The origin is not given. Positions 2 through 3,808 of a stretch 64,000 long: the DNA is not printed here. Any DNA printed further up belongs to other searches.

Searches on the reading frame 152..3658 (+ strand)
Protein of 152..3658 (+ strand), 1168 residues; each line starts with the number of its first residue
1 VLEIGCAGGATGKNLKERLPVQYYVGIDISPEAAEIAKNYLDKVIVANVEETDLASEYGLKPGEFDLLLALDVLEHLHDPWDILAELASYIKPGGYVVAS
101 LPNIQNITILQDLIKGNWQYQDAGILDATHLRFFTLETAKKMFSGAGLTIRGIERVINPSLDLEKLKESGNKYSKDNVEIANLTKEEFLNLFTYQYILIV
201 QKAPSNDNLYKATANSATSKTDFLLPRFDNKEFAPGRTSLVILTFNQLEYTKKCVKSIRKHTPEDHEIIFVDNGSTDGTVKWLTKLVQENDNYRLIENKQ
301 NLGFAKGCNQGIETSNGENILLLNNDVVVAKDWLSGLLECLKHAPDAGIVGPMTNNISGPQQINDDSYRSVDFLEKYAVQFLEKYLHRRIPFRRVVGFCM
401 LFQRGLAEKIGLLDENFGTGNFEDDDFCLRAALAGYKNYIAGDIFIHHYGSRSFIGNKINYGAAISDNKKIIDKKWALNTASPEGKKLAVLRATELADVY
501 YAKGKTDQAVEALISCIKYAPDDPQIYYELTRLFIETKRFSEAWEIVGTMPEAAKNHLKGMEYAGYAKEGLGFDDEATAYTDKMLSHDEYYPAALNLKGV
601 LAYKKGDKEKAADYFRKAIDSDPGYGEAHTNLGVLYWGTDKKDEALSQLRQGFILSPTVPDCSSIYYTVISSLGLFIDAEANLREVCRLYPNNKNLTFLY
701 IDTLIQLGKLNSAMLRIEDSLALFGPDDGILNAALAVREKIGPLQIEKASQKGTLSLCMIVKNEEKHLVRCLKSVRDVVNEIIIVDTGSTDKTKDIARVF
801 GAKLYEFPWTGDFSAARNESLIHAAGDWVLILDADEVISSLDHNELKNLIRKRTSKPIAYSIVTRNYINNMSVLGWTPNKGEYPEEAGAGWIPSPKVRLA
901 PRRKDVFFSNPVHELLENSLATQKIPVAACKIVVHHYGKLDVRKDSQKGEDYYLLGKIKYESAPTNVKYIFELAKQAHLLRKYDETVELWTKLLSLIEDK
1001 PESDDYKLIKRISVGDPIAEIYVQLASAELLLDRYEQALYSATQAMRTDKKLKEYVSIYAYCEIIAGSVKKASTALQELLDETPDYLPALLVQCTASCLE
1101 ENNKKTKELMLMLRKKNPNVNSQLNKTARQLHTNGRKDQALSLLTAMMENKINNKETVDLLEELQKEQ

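Call 13: search_protein_families(library=ncbifam, proteins=[window:152-3658:+], max_evalue=0.00001)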
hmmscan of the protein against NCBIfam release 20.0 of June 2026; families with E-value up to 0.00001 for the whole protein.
window:152-3658:+ (1168 aa): 31 families (the best 25 are shown)
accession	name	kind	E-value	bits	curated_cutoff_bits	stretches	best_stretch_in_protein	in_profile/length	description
TIGR02917.1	PEP_TPR_lipo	equivalog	3.8e-22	78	312.2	1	575-655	346-426/899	XrtA/PEP-CTERM system TPR-repeat protein PrsT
NF007482.0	PRK10073.1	equivalog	2e-20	73.1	423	2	238-339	8-108/334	glycosyltransferase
NF041875.1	EPS_EpsD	equivalog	4.3e-20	72.4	370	1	239-356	2-119/325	exopolysaccharide biosynthesis glycosyltransferase EpsD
TIGR04283.1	glyco_like_mftF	equivalog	1.4e-19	70.6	182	2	239-343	2-100/221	TIGR04283 family arsenosugar biosynthesis glycosyltransferase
TIGR04195.1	S_glycosyl_SunS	equivalog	4.6e-19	68.5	350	1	745-988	50-275/421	SunS family peptide S-glycosyltransferase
TIGR03937.1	PgaC_IcaA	equivalog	2.2e-18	66.4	422.3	1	238-350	47-159/407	poly-beta-1,6-N-acetyl-D-glucosamine synthase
TIGR03965.1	mycofact_glyco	equivalog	9.4e-18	64.3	280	1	238-437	76-269/467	mycofactocin biosynthesis glycosyltransferase MftF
NF047683.1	TeichurnBiosyTuaG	equivalog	2.4e-16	60.1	400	1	239-342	9-112/252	teichuronic acid biosynthesis protein TuaG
TIGR01556.1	rhamnosyltran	subfamily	5.1e-15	55.4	200.55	1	245-449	3-201/281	rhamnosyltransferase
NF040959.1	MamA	equivalog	4.8e-14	52.3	200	1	598-723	43-168/204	magnetosome protein MamA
NF008757.0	PRK11788.1-5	equivalog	1.1e-13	51.2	363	1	1009-1161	170-322/388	lipopolysaccharide assembly protein LapB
NF050050.1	ProtGlycPglI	equivalog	1e-12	48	500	1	238-342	4-109/306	GalNAc(5)-diNAcBac-PP-undecaprenol beta-1,3-glucosyltransferase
NF038302.1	EPS_HpsE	equivalog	1e-12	47.7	300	1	239-351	4-121/307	hormogonium polysaccharide biosynthesis glycosyltransferase HpsE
NF047588.1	GlcsyltransPgfSStrep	equivalog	6.8e-12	45.2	500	1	241-330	6-99/308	glycosyltransferase PgfS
TIGR02521.1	type_IV_pilW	equivalog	8.2e-11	41.9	154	1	575-660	48-132/234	type IV pilus biogenesis/stability protein PilW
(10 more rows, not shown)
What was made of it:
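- A glycosyltransferase/methyltransferase/TPR protein of 1168 aa lies near the flagellin gene in the window (call 13).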
